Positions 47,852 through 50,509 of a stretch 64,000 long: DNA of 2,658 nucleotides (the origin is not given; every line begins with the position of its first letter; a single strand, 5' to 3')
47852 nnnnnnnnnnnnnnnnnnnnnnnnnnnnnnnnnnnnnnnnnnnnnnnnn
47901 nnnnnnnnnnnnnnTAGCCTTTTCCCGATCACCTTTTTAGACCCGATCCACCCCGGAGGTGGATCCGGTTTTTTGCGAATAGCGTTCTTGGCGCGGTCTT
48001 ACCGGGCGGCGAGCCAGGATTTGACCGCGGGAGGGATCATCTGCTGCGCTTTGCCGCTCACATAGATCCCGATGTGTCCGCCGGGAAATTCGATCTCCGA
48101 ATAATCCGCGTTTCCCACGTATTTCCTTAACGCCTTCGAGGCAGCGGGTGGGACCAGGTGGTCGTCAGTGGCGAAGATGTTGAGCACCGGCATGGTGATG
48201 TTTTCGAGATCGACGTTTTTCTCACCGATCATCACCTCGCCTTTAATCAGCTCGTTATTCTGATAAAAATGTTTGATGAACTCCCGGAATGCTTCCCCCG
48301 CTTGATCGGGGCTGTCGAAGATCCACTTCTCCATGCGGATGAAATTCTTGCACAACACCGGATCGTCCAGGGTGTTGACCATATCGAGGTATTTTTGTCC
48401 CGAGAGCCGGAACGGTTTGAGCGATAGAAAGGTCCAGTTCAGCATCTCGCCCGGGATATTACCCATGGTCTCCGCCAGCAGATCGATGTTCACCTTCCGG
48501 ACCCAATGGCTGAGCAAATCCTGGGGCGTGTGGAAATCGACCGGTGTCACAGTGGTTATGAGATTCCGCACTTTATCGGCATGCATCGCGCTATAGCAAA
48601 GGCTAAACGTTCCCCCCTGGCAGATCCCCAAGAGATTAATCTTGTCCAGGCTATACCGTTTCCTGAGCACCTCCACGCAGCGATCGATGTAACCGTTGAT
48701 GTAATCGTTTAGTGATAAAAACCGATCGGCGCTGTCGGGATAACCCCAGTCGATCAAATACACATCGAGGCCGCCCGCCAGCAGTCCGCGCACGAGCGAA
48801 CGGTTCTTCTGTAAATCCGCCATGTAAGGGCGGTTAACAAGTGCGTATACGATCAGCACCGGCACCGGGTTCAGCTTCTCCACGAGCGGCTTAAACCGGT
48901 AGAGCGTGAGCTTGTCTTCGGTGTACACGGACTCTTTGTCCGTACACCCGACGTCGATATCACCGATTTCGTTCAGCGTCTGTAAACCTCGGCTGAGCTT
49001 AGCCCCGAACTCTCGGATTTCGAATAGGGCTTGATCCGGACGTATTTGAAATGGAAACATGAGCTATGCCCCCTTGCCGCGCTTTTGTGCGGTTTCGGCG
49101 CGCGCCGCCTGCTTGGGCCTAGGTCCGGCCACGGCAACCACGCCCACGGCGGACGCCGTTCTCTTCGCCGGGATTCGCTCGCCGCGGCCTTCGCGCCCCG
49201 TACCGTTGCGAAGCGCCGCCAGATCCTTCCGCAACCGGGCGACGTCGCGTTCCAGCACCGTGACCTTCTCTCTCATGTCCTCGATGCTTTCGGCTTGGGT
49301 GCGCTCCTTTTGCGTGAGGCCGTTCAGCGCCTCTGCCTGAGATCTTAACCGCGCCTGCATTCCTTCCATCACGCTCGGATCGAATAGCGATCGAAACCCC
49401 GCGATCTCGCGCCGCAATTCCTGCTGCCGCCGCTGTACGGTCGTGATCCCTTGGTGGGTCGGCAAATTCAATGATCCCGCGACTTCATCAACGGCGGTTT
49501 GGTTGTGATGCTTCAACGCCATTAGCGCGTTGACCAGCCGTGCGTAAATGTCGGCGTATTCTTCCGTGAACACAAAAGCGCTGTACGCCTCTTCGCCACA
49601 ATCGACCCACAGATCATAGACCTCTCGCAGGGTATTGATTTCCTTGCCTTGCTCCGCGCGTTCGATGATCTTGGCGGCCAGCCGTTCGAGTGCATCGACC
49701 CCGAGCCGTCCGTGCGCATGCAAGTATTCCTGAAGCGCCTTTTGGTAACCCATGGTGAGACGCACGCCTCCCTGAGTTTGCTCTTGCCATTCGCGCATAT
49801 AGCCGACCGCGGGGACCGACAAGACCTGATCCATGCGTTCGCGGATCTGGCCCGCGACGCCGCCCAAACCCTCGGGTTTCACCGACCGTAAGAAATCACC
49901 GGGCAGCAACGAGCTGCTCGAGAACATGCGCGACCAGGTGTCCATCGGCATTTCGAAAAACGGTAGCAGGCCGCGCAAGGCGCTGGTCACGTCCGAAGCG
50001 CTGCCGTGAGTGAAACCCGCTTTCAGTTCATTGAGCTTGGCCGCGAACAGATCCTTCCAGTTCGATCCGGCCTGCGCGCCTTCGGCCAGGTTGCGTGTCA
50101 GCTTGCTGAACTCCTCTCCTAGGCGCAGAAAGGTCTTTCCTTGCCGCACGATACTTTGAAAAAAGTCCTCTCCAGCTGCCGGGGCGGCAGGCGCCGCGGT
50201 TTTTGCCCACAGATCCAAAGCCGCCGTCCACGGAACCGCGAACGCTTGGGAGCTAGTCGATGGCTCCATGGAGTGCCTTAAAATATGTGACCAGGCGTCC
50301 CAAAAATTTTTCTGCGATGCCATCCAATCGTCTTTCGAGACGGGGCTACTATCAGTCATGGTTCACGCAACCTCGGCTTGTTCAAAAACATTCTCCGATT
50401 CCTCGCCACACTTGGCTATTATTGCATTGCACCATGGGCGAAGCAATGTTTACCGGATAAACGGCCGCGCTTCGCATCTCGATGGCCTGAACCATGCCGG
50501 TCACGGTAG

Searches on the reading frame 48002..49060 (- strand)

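Call 69: search_protein_families(library=pfam, proteins=[window:48002-49060:-], max_evalue=0.00001)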
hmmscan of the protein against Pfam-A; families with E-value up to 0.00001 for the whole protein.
window:48002-49060:- (353 aa): 3 families
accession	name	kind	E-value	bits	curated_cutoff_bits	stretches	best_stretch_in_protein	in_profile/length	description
PF00561.26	Abhydrolase_1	-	1e-26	94.5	25.8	1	67-333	2-242/245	alpha/beta hydrolase fold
PF12146.15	Hydrolase_4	-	2.5e-06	27.4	27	0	89-189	23-125/239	Serine aminopeptidase, S33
PF07167.19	PhaC_N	-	3.4e-06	27.3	23.7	1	32-91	113-171/173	Poly-beta-hydroxybutyrate polymerase (PhaC) N-terminus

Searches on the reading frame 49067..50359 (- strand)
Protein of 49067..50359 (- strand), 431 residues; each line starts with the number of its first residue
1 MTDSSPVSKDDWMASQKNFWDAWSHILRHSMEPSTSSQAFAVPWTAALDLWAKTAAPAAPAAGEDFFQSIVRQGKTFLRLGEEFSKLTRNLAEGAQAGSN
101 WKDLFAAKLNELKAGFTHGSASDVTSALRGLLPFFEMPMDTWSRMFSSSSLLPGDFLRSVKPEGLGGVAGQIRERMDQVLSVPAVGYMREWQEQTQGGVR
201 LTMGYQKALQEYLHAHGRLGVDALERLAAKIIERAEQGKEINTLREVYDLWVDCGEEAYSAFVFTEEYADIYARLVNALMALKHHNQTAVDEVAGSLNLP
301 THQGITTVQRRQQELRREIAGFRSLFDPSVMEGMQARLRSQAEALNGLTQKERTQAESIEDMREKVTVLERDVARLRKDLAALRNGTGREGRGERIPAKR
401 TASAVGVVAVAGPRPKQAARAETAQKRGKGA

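Call 69: search_protein_families(library=pfam, proteins=[window:49067-50359:-], max_evalue=0.00001)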
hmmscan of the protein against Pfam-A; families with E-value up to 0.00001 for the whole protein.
window:49067-50359:- (431 aa): 1 family
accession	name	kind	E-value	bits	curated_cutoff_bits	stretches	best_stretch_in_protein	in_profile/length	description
PF09712.15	PHA_synth_III_E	-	1.3e-80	271.5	25.7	1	11-320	1-308/311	Poly(R)-hydroxyalkanoic acid synthase subunit (PHA_synth_III_E)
